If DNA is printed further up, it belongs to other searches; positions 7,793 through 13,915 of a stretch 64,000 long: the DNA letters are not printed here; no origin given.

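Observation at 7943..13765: Single-gene 1,940-aa transglutaminase-like / DUF4011 / SF1 helicase / REase-like / DUF3320 protein: candidate stand-alone nucleic-acid surveillance or defence module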

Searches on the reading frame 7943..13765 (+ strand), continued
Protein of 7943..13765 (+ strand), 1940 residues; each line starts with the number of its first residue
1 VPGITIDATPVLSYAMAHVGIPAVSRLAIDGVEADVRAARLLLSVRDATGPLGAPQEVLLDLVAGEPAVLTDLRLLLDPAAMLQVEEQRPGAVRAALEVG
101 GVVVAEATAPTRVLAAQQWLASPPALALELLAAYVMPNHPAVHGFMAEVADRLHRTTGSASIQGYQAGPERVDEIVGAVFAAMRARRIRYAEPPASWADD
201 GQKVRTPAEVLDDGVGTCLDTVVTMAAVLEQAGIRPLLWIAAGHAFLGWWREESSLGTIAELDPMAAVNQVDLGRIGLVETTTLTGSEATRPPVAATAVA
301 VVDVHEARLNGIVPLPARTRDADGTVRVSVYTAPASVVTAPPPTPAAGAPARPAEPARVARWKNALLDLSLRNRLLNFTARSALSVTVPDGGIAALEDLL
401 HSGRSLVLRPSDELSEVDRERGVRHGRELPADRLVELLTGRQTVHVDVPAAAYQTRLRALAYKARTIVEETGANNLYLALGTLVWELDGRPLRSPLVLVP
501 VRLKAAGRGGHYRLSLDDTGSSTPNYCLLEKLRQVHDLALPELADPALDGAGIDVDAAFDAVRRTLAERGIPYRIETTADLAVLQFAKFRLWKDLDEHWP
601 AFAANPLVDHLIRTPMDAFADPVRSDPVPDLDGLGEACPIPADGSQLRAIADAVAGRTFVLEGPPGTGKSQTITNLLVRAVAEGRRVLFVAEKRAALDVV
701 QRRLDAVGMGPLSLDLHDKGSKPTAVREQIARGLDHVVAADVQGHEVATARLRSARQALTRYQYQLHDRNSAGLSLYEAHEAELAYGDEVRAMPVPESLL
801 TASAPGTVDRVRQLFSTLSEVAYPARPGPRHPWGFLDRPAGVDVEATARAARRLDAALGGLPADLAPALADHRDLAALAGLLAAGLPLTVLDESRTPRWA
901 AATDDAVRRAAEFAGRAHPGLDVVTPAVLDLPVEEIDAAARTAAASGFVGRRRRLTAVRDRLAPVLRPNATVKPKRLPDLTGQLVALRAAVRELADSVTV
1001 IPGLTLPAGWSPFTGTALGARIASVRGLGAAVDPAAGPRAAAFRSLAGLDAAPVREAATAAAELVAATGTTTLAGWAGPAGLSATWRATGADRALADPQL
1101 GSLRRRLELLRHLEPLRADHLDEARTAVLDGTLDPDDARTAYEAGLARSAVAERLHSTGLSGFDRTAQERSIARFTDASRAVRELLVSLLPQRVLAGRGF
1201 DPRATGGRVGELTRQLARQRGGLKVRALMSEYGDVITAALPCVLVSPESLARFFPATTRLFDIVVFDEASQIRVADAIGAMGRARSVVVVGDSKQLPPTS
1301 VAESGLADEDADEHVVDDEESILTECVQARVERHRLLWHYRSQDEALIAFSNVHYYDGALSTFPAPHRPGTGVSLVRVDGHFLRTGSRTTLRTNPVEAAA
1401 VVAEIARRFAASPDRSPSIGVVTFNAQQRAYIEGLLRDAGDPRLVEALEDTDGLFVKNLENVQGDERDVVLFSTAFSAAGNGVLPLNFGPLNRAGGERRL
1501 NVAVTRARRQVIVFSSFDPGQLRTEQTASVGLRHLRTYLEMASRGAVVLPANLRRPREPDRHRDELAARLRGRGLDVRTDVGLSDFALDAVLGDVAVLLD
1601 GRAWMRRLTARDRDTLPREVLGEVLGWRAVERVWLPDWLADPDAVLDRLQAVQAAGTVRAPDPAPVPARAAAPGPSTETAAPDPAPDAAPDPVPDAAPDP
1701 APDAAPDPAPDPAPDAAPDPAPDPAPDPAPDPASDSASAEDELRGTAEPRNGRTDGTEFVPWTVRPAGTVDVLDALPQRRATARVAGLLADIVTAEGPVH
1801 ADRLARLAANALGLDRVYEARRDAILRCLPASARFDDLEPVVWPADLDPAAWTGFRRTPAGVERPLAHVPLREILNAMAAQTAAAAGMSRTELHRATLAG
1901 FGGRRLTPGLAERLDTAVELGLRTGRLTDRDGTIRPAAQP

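Call 40: search_protein_families(library=pfam, proteins=[L008:8953-9783:-, L004:23578-25788:-, L079:7310-8356:-, L039:5487-8669:+, L042:4832-7873:+, L076:5613-9338:-, L072:2022-4502:+, L012:6073-8169:-, L043:12727-13626:-, L002:15853-16887:+], max_evalue=0.00001)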
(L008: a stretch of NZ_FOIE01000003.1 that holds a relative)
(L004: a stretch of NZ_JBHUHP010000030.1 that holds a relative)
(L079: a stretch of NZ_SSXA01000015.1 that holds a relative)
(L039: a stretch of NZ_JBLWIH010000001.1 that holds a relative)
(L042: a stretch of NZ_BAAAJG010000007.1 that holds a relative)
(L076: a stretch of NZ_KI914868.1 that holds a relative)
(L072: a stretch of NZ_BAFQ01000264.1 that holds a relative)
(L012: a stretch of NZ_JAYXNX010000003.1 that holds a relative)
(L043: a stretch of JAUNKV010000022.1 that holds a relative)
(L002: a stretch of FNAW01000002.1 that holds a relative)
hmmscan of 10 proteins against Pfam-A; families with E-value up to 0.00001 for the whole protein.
L008:8953-9783:- (276 aa): 2 families
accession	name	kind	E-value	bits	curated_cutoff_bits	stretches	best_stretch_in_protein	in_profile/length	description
PF00378.25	ECH_1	-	7.6e-53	179.8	27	1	28-275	3-250/251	Enoyl-CoA hydratase/isomerase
PF16113.10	ECH_2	-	3.9e-26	92.8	27.2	1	31-206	1-177/335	Enoyl-CoA hydratase/isomerase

L004:23578-25788:- (736 aa): 4 families
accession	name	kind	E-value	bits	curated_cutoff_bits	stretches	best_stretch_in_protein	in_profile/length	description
PF00360.26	PHY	-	2.3e-43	148.1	27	1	341-501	18-180/183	Phytochrome region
PF07228.17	SpoIIE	-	5.4e-41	141.1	25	1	553-734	1-190/192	Stage II sporulation protein E (SpoIIE)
PF08446.17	PAS_2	-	8.1e-22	78.4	21.4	1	17-117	1-107/107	PAS fold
PF01590.32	GAF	-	1.8e-16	61.3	22.4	1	144-305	2-127/133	GAF domain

L079:7310-8356:- (348 aa): 1 family
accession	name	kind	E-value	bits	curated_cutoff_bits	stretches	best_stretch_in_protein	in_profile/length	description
PF00210.30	Ferritin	-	6.1e-07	29.9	24.5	1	78-171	49-137/142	Ferritin-like domain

L039:5487-8669:+ (1060 aa): 6 families
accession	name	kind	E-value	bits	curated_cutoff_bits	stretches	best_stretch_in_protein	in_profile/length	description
PF11867.13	T1RH-like_C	-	1.4e-99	334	26.8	1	709-1051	3-327/329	Type I restriction enzyme HindI endonuclease subunit-like, C-terminal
PF18766.7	SWI2_SNF2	-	1.1e-71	241.5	26.7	1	275-515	1-220/221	SWI2/SNF2 ATPase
PF04313.20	HSDR_N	-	5.5e-28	98.6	25.1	1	5-208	3-196/198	Type I restriction enzyme R protein N terminus (HSDR_N)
PF22679.2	T1R_D3-like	-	9.6e-19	68.8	27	1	620-689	85-156/158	Type I restriction enzyme subunit R domain 3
PF04851.21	ResIII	-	5.3e-18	65.9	22.5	1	282-447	10-163/164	Type III restriction enzyme, res subunit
PF00270.35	DEAD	-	7.1e-06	26.3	26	0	294-448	13-162/167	DEAD/DEAH box helicase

L042:4832-7873:+ (1013 aa): 5 families
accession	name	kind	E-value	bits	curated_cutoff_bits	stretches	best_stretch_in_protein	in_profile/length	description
PF18766.7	SWI2_SNF2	-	1.4e-22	80.9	26.7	1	281-524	1-198/221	SWI2/SNF2 ATPase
PF04313.20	HSDR_N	-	8.4e-14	52.3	25.1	1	118-201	107-182/198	Type I restriction enzyme R protein N terminus (HSDR_N)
PF04851.21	ResIII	-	2e-13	51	22.5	1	278-434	4-144/164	Type III restriction enzyme, res subunit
PF22679.2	T1R_D3-like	-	2.8e-12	47.7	27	1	578-707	3-144/158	Type I restriction enzyme subunit R domain 3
PF00270.35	DEAD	-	1e-09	38.8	26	1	294-478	12-163/167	DEAD/DEAH box helicase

L076:5613-9338:- (1241 aa): 5 families
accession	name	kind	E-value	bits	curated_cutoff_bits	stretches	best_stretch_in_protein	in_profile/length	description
PF13087.12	AAA_12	-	6.6e-24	85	27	1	1037-1211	16-191/195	AAA domain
PF13482.12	RNase_H_2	-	4e-16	59.9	22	1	385-578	1-164/165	RNase_H superfamily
PF13604.12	AAA_30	-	4e-13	50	27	1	862-1013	16-135/191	AAA domain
PF13086.12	AAA_11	-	5.6e-13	49.7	27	0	971-1009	214-253/257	AAA domain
PF13245.12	AAA_19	-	7e-09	36.4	25.1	1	857-1010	3-133/134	AAA domain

L072:2022-4502:+ (826 aa): 4 families
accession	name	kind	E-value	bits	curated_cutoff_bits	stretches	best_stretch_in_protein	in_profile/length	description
PF02463.25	SMC_N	-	1.8e-14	54.2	40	1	84-135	1-51/220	RecF/RecN/SMC N terminal domain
PF13476.12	AAA_23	-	1.4e-11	45.8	27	1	87-172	1-86/201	AAA domain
PF13304.12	AAA_21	-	5.4e-10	40.3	27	0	596-663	237-302/304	AAA domain, putative AbiEii toxin, Type IV TA system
PF13175.12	AAA_15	-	3.1e-08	34.1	32.1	1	83-129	1-44/374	AAA ATPase domain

L012:6073-8169:- (698 aa): 2 families
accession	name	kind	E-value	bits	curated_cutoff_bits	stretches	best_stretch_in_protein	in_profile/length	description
PF02384.22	N6_Mtase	-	6.3e-61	206.8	20.4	1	195-501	6-284/311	N-6 DNA Methylase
PF12161.14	HsdM_N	-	9.7e-27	94.7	24.5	1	49-180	2-135/135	HsdM N-terminal domain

L043:12727-13626:- (299 aa): 3 families
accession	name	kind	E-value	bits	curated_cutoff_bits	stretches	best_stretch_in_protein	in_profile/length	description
PF04471.18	Mrr_cat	-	7.5e-37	126.4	21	1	155-273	3-115/115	Restriction endonuclease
PF14338.12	Mrr_N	-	2.4e-26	92.1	29.5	1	6-90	2-86/87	Mrr N-terminal domain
PF22722.2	NA-iREase1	-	3.7e-08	33.7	27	1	180-269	16-104/106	NACHT-associated inactive Restriction Endonuclease 1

L002:15853-16887:+ (344 aa): 3 families
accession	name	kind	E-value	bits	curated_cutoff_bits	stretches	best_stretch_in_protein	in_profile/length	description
PF08240.17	ADH_N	-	6.5e-25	87.8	23.5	1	24-138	1-102/104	Alcohol dehydrogenase GroES-like domain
PF00107.32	ADH_zinc_N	-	1.3e-19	70.9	31.8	1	180-305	1-127/129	Zinc-binding dehydrogenase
PF13602.12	ADH_zinc_N_2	-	1.7e-09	39.1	27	1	214-340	2-134/134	Zinc-binding dehydrogenase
